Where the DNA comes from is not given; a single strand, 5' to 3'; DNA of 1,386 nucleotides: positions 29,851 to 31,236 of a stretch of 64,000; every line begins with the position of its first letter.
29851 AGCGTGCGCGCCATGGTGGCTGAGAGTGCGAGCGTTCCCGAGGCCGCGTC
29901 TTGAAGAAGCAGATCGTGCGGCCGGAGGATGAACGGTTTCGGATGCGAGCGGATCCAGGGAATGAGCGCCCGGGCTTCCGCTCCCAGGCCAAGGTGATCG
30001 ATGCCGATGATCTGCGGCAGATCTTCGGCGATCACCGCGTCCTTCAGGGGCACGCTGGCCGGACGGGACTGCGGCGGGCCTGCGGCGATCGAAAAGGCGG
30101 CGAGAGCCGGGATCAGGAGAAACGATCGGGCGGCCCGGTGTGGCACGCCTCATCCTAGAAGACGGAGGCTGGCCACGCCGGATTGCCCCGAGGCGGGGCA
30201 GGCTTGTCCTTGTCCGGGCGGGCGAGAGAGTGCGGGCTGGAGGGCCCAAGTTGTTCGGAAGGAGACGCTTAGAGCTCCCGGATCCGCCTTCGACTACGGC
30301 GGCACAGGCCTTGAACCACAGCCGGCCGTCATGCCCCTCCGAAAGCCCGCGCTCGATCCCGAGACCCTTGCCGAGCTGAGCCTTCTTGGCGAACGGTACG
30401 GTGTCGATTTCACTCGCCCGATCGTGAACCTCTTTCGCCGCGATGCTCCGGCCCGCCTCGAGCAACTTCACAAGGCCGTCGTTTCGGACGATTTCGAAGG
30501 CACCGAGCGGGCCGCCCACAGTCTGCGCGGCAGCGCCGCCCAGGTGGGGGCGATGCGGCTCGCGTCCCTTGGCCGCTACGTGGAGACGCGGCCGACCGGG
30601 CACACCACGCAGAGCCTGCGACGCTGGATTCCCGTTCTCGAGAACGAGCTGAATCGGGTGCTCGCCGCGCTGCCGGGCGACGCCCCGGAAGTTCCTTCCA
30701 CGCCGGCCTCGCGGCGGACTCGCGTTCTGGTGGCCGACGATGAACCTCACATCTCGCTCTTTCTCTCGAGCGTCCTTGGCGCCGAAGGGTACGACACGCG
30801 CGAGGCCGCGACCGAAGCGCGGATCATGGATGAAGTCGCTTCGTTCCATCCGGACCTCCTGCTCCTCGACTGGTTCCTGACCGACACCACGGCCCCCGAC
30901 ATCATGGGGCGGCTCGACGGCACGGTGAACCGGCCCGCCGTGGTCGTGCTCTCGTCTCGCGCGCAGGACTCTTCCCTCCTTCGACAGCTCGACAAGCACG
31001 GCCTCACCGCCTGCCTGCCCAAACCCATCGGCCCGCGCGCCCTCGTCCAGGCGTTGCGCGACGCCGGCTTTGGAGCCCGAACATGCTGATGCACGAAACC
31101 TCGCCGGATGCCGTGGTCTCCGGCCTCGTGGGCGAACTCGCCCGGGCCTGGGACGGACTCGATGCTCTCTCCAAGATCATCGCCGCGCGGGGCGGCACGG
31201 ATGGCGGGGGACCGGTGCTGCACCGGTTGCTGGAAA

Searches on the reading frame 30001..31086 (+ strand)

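Call 40: search_protein_families(library=pfam, proteins=[window:30001-31086:+], max_evalue=0.001)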
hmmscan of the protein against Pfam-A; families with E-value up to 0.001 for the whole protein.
window:30001-31086:+ (362 aa): 2 families
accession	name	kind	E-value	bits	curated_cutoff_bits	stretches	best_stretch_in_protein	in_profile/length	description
PF00072.30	Response_reg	-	4.1e-13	49.9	30.2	1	242-353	1-111/111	Response regulator receiver domain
PF01627.28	Hpt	-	7.2e-13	49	24.6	1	141-222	2-83/84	Hpt domain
